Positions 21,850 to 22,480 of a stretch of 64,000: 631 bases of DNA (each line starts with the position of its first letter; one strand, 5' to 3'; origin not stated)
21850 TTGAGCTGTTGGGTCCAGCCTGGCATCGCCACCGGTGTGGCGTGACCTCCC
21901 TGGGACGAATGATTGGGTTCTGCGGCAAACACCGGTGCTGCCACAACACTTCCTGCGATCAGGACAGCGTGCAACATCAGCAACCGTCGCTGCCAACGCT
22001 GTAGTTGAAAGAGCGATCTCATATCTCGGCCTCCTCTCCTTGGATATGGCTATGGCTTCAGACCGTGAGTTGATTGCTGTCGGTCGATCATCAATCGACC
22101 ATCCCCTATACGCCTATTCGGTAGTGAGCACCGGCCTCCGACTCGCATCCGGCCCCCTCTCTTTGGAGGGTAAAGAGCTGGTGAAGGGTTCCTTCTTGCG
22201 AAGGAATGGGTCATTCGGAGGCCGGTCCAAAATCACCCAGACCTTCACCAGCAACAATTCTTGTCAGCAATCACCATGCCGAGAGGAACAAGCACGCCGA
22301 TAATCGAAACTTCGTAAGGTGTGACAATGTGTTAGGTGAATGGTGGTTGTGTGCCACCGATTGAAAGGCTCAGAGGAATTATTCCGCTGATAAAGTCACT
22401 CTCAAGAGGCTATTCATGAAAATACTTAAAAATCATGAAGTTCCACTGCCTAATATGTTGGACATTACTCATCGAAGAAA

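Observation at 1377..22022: Twenty-kb all-exported copper-redox cluster built from duplicated modules (2 MCO, 2 cupredoxin, 4 FGE-fold, 2 LolA-like, HEAT, PDZ protease)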

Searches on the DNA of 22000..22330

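Call 103: search_rna_families(source=window, start=22000, end=22330, threshold=evalue, max_evalue=10, show_alignments=3)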
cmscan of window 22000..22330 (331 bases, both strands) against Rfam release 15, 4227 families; matches with E-value up to 10: 1.
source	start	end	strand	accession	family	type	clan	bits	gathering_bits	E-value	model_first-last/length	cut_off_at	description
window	22180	22282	-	RF01067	ATPC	Gene;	-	12.9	45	6.8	1-92/92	no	ATPC RNA motif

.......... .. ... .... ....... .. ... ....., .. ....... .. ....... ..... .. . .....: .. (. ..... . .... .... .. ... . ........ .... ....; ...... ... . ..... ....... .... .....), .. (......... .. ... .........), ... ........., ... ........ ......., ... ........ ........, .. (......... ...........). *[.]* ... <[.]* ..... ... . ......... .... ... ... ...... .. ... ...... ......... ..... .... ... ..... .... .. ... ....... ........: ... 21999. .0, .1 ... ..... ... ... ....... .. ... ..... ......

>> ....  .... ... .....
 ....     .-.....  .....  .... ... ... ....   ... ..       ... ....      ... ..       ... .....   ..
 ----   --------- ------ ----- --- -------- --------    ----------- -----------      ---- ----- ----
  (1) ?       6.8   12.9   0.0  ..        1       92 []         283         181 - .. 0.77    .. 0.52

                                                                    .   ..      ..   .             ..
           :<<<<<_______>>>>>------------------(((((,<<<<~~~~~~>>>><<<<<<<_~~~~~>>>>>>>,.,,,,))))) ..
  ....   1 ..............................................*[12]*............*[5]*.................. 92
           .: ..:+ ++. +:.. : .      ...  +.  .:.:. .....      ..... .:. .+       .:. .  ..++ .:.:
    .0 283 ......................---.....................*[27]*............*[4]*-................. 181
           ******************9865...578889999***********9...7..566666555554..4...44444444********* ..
